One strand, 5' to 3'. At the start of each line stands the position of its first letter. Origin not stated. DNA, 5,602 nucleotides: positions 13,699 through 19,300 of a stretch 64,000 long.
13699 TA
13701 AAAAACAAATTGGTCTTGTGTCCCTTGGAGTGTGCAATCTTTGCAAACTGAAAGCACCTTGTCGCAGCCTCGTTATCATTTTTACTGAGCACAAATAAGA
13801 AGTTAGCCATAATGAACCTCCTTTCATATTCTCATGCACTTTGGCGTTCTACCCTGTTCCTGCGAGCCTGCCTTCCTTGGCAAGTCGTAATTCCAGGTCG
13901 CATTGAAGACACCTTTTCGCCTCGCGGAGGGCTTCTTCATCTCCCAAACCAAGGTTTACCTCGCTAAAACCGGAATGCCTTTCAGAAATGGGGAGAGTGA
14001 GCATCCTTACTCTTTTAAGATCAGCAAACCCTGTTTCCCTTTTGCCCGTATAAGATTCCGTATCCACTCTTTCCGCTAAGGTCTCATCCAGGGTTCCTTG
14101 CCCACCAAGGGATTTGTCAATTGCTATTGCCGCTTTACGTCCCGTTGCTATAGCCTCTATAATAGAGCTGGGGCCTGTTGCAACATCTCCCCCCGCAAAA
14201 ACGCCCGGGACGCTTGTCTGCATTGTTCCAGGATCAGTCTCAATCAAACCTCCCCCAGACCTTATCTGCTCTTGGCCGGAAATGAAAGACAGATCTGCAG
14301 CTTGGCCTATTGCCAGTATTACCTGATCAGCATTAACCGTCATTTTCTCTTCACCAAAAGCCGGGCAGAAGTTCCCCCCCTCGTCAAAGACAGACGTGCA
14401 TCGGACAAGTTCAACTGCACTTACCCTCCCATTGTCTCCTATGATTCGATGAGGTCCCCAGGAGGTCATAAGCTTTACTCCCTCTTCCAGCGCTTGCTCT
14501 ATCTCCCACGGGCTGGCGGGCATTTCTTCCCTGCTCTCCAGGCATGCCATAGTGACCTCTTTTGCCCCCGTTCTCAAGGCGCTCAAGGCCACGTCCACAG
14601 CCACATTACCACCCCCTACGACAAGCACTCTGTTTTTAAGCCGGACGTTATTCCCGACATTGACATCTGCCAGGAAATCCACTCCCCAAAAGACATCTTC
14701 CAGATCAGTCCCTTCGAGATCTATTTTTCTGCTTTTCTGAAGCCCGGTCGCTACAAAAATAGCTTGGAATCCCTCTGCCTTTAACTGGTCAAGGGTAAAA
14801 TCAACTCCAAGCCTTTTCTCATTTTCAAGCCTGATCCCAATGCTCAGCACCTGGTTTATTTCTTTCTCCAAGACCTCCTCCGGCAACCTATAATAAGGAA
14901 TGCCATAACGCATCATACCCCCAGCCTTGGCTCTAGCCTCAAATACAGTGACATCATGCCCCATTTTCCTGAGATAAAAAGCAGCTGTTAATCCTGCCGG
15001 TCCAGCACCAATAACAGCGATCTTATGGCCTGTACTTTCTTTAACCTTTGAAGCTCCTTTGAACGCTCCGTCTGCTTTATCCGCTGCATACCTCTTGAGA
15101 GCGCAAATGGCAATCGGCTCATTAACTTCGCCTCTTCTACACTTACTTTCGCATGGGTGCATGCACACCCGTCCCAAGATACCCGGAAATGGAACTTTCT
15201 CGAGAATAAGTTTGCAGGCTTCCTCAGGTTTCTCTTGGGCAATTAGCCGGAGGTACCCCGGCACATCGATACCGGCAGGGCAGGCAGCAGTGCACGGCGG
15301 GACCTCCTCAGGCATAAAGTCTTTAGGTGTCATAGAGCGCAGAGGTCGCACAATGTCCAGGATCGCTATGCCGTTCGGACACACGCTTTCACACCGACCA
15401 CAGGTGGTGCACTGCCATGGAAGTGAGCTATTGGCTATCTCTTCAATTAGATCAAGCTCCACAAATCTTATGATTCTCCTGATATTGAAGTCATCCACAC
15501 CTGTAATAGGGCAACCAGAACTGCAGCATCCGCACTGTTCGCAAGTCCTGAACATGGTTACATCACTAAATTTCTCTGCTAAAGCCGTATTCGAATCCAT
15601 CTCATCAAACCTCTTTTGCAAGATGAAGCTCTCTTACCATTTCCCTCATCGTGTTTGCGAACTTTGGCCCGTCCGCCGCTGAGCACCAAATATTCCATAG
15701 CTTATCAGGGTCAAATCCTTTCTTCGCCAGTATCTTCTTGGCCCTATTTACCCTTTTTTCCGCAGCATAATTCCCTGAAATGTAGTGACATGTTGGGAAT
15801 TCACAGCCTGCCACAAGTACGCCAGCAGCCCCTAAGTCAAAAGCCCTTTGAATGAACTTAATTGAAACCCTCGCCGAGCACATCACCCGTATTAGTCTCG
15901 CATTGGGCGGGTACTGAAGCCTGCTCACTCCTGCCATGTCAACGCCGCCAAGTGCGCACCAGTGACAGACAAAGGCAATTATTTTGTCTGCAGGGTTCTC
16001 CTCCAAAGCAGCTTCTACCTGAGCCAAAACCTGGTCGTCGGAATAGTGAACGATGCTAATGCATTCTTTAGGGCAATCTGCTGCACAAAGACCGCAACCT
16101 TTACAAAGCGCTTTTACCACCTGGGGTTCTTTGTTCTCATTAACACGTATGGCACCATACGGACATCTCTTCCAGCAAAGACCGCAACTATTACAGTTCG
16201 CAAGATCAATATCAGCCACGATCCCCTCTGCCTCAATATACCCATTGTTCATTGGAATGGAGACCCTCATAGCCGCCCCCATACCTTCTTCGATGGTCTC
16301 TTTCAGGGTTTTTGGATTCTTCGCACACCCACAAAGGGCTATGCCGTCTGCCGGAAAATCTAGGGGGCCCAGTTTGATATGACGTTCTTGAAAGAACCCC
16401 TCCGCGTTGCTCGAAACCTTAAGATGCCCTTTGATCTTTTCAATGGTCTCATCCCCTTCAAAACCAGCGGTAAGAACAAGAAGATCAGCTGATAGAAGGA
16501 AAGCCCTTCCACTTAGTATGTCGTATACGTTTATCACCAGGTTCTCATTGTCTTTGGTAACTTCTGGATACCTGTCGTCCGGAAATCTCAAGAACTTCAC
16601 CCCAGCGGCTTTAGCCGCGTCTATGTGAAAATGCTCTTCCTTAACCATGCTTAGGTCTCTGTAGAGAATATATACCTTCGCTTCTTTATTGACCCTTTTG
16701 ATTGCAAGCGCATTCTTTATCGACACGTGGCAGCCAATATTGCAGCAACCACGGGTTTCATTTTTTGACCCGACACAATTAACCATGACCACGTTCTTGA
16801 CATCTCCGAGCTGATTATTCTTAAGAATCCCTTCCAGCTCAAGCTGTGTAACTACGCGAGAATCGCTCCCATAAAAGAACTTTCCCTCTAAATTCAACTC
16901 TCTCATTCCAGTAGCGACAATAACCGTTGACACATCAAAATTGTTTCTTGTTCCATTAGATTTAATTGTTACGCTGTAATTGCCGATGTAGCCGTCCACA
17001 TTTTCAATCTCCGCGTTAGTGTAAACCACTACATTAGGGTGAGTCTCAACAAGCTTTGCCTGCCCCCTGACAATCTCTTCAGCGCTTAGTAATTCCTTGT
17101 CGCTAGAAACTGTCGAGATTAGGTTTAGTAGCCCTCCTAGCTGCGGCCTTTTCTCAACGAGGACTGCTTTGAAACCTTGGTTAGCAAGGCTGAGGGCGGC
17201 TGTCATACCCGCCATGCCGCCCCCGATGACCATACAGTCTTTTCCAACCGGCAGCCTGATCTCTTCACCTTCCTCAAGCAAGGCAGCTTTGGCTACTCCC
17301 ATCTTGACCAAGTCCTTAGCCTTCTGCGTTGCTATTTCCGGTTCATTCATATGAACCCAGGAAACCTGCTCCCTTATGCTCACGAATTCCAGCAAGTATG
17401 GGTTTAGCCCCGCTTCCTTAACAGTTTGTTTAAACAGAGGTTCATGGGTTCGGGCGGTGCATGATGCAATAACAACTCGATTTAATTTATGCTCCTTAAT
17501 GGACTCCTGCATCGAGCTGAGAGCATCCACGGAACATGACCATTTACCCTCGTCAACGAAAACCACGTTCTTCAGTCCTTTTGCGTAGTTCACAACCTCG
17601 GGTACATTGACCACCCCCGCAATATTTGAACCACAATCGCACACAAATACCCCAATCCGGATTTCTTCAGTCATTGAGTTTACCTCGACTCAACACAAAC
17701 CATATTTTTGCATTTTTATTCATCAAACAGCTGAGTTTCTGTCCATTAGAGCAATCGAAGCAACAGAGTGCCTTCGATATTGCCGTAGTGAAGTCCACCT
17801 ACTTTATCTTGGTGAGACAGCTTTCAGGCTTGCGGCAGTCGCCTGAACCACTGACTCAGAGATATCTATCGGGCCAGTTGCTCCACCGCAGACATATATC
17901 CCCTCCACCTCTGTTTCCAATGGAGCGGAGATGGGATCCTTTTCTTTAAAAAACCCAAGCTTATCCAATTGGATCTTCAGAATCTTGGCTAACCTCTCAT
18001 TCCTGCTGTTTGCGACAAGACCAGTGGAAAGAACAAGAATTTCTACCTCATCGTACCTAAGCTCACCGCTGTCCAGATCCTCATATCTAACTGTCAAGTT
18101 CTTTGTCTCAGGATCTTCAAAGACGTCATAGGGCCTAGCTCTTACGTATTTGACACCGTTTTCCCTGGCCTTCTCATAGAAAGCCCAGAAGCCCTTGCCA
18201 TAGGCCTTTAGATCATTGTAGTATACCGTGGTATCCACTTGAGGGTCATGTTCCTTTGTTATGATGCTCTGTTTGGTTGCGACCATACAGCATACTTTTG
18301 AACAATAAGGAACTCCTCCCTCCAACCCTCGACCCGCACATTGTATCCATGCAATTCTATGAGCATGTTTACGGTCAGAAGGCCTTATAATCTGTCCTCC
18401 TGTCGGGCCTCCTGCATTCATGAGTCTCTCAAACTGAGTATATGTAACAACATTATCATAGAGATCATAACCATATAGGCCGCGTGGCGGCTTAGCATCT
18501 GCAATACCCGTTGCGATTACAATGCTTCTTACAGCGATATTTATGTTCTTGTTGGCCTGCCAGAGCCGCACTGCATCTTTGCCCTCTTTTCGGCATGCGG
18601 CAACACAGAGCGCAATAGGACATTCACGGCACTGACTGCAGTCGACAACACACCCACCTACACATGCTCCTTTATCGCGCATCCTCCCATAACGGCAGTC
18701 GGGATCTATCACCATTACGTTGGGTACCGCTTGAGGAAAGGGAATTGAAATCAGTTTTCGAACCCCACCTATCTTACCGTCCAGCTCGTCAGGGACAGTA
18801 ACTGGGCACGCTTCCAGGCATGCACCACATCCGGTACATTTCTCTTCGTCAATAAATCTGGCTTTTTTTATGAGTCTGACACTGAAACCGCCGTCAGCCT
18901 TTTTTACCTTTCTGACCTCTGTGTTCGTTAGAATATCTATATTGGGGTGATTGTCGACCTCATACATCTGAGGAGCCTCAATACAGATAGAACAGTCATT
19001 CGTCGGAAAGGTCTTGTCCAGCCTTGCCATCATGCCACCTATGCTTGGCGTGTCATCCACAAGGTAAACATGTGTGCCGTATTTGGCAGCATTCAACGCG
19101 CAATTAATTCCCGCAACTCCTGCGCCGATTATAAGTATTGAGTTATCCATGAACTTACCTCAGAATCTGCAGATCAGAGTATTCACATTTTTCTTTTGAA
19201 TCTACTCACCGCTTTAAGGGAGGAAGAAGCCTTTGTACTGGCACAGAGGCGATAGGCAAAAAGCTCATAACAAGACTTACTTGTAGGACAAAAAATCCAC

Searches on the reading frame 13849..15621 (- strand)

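Call 12: search_protein_families(library=pfam, proteins=[window:13849-15621:-], max_evalue=0.00001)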
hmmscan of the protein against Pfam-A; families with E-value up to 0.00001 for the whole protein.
window:13849-15621:- (590 aa): 15 families
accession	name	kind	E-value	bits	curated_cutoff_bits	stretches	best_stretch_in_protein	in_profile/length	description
PF07992.20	Pyr_redox_2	-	2.3e-35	122.9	26.1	1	200-494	2-291/291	Pyridine nucleotide-disulphide oxidoreductase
PF14691.11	Fer4_20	-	8.4e-23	80.8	25.8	1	108-183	30-108/113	Dihydroprymidine dehydrogenase domain II, 4Fe-4S cluster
PF13738.12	Pyr_redox_3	-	1.5e-16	61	30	1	288-478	128-305/305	Pyridine nucleotide-disulphide oxidoreductase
PF00070.33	Pyr_redox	-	2.9e-11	44.2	22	0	200-232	1-33/82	Pyridine nucleotide-disulphide oxidoreductase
PF13450.12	NAD_binding_8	-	1.4e-10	41.7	21.9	1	203-238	1-36/68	NAD(P)-binding Rossmann-like domain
PF13183.11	Fer4_8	-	6.4e-10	39.9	27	1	25-85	3-68/68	4Fe-4S dicluster domain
PF13187.11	Fer4_9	-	8.9e-09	35.7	27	1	27-84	2-50/52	4Fe-4S dicluster domain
PF13534.11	Fer4_17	-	2.9e-08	34.6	22.2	1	27-85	2-60/61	4Fe-4S dicluster domain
PF01266.30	DAO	-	1.2e-07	32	27.9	1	200-241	1-50/353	FAD dependent oxidoreductase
PF01946.23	Thi4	-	2.2e-07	30.8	26.2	1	199-270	18-89/235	Thi4 family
PF12831.13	FAD_oxidored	-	3.2e-07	30.4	27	0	201-240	2-41/416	FAD dependent oxidoreductase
PF01593.30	Amino_oxidase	-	5.3e-07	29.7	19.8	0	209-237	2-30/443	Flavin containing amine oxidoreductase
PF13237.11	Fer4_10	-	1.9e-06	28.1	25.5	1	24-82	6-53/53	4Fe-4S dicluster domain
PF01134.28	GIDA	-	6.1e-06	26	22.1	0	200-236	1-37/391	Glucose inhibited division protein A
PF01262.27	AlaDh_PNT_C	-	8.9e-06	25.7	23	0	182-232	12-62/214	Alanine dehydrogenase/PNT, C-terminal domain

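Call 73: search_protein_families(library=ncbifam, proteins=[window:13849-15621:-], max_evalue=1e-10)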
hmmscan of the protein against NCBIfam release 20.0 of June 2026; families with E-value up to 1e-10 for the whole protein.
window:13849-15621:- (590 aa): 23 families
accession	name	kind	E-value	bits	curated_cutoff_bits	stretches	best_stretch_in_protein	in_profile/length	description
NF009410.0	PRK12771.1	subfamily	5.1e-146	487.5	516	1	104-574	44-511/566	NAD(P)-binding protein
NF009454.0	PRK12814.1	equivalog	9.6e-133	443.8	916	1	108-575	102-573/657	putative NADPH-dependent glutamate synthase small subunit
NF010590.0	PRK13984.1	equivalog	1.3e-113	380.3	946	1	110-507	198-608/611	putative oxidoreductase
NF009414.0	PRK12778.1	equivalog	6.6e-94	315.6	1103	1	108-505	337-749/752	bifunctional dihydroorotate dehydrogenase B NAD binding subunit/NADPH-dependent glutamate synthase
TIGR01316.1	gltA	equivalog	4.9e-93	312.4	471.75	1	104-503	32-447/449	NADPH-dependent glutamate synthase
TIGR03315.1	Se_ygfK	equivalog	1.7e-90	303.8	835.3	1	107-575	444-887/1012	putative selenate reductase subunit YgfK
NF009413.0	PRK12775.1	equivalog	8.8e-70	235.6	1895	1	108-504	339-753/1006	putative trifunctional 2-polyprenylphenol hydroxylase/glutamate synthase subunit beta/ferritin domain-containing protein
TIGR01318.1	gltD_gamma_fam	subfamily_domain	9e-64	215.7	482.95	1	108-501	48-461/467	glutamate synthase, small subunit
TIGR01317.1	GOGAT_sm_gam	subfamily_domain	2.6e-62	211.2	447.7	1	107-511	49-484/485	glutamate synthase small subunit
NF009415.0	PRK12779.1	equivalog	1.3e-59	202.1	1519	1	112-505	212-626/944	putative bifunctional glutamate synthase subunit beta/2-polyprenylphenol hydroxylase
NF009409.0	PRK12770.1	subfamily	3.7e-58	197.3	343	1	192-506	12-351/360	putative glutamate synthase subunit beta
NF045663.1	diclust_near_Sec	equivalog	9.2e-58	196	530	2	104-297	14-202/759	pyridine nucleotide-disulfide oxidoreductase/dicluster-binding protein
NF009408.0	PRK12769.1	equivalog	9.2e-56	189.3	1003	1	110-506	236-652/659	formate-dependent uric acid utilization protein AegA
NF009451.0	PRK12809.1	equivalog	3.7e-48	164.3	1154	1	109-499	218-628/639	formate-dependent uric acid utilization protein YgfT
TIGR01292.1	TRX_reduct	equivalog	8.1e-25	87.2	343.45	1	200-504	2-299/300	thioredoxin-disulfide reductase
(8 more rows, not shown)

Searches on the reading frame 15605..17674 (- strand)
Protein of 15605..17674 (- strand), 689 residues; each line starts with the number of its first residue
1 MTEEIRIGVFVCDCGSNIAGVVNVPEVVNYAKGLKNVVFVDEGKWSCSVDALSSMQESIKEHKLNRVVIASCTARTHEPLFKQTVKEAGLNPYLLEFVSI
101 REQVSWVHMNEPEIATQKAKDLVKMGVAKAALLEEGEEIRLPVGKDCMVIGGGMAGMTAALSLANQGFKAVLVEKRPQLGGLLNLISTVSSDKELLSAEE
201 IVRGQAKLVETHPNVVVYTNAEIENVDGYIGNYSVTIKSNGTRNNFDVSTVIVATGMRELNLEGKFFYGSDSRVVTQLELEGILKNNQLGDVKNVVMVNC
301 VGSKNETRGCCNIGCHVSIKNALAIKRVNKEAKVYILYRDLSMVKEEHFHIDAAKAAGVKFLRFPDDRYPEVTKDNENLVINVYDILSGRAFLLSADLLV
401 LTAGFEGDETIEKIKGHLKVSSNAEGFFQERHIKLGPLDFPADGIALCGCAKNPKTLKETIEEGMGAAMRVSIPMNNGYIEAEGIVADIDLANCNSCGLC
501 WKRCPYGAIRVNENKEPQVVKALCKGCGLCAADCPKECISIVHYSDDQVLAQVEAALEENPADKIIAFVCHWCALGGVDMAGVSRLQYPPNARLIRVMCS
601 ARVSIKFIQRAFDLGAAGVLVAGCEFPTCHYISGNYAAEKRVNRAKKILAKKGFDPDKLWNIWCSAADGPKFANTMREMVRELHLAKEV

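Call 12: search_protein_families(library=pfam, proteins=[window:15605-17674:-], max_evalue=0.00001)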
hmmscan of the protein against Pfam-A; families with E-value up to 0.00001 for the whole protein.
window:15605-17674:- (689 aa): 10 families
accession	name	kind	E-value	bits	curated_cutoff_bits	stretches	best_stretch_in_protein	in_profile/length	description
PF02662.21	FlpD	-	1.6e-43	148.1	22.3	1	565-683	1-119/123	Methyl-viologen-reducing hydrogenase, delta subunit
PF07992.20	Pyr_redox_2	-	4.9e-11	43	26.1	1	145-285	1-137/291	Pyridine nucleotide-disulphide oxidoreductase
PF12831.13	FAD_oxidored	-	3.7e-09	36.8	27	1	146-184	1-39/416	FAD dependent oxidoreductase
PF14697.11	Fer4_21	-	5.8e-09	36.4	35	1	487-540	1-58/59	4Fe-4S dicluster domain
PF00037.32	Fer4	-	5.9e-09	35.8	21.1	0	489-510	3-24/24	4Fe-4S binding domain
PF13450.12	NAD_binding_8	-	1.4e-08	35.3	21.9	1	149-182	1-34/68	NAD(P)-binding Rossmann-like domain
PF00890.30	FAD_binding_2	-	6.3e-08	32.7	20.4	1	146-181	1-36/414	FAD binding domain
PF01266.30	DAO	-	6.8e-08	32.9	27.9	1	146-180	1-35/353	FAD dependent oxidoreductase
PF12838.12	Fer4_7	-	1.2e-06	29.3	27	0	493-537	1-51/52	4Fe-4S dicluster domain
PF03486.20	HI0933_like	-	9.1e-06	25.7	50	0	146-180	2-36/244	HI0933-like protein Rossmann domain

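Call 73: search_protein_families(library=ncbifam, proteins=[window:15605-17674:-], max_evalue=1e-10)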
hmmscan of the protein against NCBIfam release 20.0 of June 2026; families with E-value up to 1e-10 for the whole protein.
window:15605-17674:- (689 aa): 6 families
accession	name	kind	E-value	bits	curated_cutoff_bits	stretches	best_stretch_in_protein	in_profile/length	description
NF040770.1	hetero_SS_HdrA2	exception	1.4e-189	631.9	1100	2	243-684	313-769/777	CoB-CoM heterodisulfide reductase HdrA2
NF041778.1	hetero_SS_HdrA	equivalog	6.3e-110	368.2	1400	2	246-621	326-712/771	ferredoxin:CoB-CoM heterodisulfide reductase subunit HdrA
NF041891.1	hdrA_Methbact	equivalog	3.4e-106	356.2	1300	2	241-660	308-735/762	ferredoxin:CoB-CoM heterodisulfide reductase subunit HdrA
NF045873.1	F420_non_VhuD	exception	3.1e-31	108.2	215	1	565-683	4-122/132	F420-non-reducing hydrogenase iron-sulfur subunit VhuD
NF005415.0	PRK06991.1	equivalog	2.3e-11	43.9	281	1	473-548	65-141/284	electron transport complex subunit RsxB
NF009410.0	PRK12771.1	subfamily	2.6e-11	42.8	516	0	142-226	136-220/566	NAD(P)-binding protein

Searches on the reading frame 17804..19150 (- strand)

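Call 12: search_protein_families(library=pfam, proteins=[window:17804-19150:-], max_evalue=0.00001)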
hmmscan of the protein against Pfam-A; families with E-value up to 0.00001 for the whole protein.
window:17804-19150:- (448 aa): 8 families
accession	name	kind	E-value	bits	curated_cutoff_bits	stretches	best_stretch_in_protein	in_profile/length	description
PF07992.20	Pyr_redox_2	-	2.7e-14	53.7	26.1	1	4-86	2-82/291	Pyridine nucleotide-disulphide oxidoreductase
PF12831.13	FAD_oxidored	-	2.6e-08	34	27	1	5-42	2-39/416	FAD dependent oxidoreductase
PF00037.32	Fer4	-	1.9e-07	31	21.1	1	100-117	3-20/24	4Fe-4S binding domain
PF12797.12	Fer4_2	-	2.6e-07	30.6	24.5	1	98-117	3-22/22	4Fe-4S binding domain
PF01266.30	DAO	-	2.4e-06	27.7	27.9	0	5-39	2-37/353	FAD dependent oxidoreductase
PF13738.12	Pyr_redox_3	-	2.4e-06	27.5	30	0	6-41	1-36/305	Pyridine nucleotide-disulphide oxidoreductase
PF00070.33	Pyr_redox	-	2.9e-06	28.1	22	0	5-38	2-35/82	Pyridine nucleotide-disulphide oxidoreductase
PF03486.20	HI0933_like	-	6e-06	26.3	50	0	4-38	2-36/244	HI0933-like protein Rossmann domain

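Call 73: search_protein_families(library=ncbifam, proteins=[window:17804-19150:-], max_evalue=1e-10)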
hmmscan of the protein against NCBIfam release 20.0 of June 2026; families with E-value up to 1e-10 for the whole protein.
window:17804-19150:- (448 aa): 3 families
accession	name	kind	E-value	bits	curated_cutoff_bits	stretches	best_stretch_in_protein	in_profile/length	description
NF040770.1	hetero_SS_HdrA2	exception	9.2e-132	440.7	1100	1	3-445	140-557/777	CoB-CoM heterodisulfide reductase HdrA2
NF041891.1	hdrA_Methbact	equivalog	3.6e-94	316.5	1300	1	3-444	134-552/762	ferredoxin:CoB-CoM heterodisulfide reductase subunit HdrA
NF041778.1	hetero_SS_HdrA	equivalog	3e-92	309.8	1400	1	4-444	144-566/771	ferredoxin:CoB-CoM heterodisulfide reductase subunit HdrA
